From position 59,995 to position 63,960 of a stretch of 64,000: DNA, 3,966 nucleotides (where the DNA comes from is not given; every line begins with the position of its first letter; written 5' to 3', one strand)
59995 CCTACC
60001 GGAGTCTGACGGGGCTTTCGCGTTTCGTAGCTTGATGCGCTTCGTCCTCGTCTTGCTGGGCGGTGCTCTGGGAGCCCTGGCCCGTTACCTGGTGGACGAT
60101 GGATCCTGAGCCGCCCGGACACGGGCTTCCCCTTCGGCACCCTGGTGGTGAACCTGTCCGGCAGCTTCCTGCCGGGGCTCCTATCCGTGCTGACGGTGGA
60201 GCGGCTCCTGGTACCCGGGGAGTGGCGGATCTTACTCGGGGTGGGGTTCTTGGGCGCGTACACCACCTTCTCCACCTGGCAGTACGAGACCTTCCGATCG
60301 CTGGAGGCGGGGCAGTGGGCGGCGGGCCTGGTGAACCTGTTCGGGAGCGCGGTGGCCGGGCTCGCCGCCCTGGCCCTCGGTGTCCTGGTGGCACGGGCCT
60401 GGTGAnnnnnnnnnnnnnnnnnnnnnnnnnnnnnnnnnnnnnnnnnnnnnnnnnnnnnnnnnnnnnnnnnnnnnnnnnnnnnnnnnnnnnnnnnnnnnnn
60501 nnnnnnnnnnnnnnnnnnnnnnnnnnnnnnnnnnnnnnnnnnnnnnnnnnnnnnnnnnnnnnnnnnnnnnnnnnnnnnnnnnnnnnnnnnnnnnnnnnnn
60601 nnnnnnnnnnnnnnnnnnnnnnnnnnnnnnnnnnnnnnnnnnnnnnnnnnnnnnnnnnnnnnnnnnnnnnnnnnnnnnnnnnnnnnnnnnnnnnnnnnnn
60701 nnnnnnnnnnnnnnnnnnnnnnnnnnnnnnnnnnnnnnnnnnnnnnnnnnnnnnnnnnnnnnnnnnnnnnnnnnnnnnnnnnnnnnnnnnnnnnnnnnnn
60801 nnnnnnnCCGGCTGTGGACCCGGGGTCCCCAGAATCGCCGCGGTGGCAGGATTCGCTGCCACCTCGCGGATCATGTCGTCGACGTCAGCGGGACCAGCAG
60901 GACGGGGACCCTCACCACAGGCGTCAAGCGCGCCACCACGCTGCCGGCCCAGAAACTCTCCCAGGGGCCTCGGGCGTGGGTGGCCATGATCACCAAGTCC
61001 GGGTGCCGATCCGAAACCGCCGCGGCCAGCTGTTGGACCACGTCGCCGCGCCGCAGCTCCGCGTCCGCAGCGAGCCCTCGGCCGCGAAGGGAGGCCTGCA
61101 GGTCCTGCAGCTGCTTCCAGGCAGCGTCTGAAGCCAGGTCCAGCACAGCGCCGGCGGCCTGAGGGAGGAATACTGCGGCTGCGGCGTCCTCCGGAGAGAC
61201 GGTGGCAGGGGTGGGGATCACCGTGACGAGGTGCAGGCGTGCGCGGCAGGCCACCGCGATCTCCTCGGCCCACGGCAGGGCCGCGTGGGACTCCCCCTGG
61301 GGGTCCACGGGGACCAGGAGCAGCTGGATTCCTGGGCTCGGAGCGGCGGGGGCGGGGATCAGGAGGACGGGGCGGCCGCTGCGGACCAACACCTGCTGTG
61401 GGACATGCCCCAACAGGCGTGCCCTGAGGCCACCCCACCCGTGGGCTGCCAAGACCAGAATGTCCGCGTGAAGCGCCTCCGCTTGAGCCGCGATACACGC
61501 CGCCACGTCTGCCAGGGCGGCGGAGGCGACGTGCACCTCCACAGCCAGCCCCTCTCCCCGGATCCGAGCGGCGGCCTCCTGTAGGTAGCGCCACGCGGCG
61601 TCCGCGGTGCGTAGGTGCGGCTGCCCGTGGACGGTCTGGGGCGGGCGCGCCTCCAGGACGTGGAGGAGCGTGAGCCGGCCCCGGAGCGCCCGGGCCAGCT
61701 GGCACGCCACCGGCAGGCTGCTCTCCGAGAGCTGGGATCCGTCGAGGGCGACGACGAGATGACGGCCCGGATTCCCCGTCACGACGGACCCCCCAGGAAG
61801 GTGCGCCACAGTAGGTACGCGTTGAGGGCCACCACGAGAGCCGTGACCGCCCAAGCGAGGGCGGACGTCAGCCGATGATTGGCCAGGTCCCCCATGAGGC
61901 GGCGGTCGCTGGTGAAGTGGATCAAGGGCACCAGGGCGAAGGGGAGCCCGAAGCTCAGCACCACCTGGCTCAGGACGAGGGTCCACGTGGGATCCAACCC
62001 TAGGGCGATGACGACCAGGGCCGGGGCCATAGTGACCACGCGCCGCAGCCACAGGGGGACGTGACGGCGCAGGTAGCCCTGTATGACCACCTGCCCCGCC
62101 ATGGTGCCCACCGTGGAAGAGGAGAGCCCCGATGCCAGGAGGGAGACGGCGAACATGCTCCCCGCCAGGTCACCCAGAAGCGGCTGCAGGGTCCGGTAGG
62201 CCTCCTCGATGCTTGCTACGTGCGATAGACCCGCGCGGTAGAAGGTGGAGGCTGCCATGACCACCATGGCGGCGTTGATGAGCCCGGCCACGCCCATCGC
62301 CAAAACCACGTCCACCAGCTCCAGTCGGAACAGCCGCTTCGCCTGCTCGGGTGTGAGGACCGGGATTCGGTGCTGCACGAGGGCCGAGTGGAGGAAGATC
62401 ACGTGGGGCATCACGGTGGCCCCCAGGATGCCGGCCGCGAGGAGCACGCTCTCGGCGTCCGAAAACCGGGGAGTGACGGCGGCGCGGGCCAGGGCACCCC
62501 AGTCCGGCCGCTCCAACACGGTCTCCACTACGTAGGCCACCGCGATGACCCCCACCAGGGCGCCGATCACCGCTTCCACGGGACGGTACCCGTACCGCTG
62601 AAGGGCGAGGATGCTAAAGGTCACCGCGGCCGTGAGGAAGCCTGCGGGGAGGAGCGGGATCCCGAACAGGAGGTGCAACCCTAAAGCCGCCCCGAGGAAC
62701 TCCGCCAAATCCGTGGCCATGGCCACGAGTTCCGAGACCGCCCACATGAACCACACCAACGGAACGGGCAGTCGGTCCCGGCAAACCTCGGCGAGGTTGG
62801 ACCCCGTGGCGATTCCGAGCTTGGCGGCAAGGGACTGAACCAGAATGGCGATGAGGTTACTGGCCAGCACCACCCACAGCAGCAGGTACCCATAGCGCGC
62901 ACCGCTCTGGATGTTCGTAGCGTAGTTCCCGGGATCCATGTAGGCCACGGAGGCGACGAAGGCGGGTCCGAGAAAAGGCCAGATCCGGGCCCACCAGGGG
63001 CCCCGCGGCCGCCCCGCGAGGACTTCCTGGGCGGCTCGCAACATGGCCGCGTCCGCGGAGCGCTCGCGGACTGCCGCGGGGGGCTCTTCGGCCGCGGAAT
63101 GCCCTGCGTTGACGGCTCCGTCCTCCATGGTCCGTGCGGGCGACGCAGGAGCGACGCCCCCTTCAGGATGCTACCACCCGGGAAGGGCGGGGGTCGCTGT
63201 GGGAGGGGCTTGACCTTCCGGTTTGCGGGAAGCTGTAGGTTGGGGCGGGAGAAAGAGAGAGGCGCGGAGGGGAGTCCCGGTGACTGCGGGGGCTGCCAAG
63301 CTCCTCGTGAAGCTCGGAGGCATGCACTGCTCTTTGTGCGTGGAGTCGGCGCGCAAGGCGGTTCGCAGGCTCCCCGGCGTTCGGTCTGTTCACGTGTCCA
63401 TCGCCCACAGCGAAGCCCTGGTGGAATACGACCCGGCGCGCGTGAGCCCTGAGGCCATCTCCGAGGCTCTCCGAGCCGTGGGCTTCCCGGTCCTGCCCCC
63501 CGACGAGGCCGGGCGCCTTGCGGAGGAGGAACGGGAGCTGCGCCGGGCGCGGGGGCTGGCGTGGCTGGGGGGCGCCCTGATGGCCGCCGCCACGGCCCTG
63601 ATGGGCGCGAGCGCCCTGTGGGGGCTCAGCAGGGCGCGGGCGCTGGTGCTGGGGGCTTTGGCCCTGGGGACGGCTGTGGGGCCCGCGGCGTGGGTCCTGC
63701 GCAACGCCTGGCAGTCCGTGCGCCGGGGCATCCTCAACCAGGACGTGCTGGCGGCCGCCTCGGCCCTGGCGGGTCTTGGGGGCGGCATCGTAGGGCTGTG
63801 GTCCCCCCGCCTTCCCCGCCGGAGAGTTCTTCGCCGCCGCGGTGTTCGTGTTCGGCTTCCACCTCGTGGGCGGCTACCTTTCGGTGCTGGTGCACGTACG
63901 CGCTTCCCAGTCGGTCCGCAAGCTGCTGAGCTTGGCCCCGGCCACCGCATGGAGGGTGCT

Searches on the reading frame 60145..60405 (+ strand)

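Call 70: search_protein_families(library=pfam, proteins=[window:60145-60405:+], max_evalue=0.00001)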
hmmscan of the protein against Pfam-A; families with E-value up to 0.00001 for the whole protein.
window:60145-60405:+ (86 aa): 1 family
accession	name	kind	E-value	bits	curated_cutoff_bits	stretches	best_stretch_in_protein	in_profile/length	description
PF02537.21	CRCB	-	7.1e-19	68.5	32.9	1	1-80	30-103/103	CrcB-like protein, Camphor Resistance (CrcB)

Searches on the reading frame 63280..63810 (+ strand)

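Call 70: search_protein_families(library=pfam, proteins=[window:63280-63810:+], max_evalue=0.00001)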
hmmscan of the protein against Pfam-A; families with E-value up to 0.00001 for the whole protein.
window:63280-63810:+ (177 aa): 1 family
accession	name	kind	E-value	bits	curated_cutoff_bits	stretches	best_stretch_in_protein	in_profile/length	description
PF00403.32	HMA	-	1.1e-13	51.8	24.8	1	10-69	2-61/62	Heavy-metal-associated domain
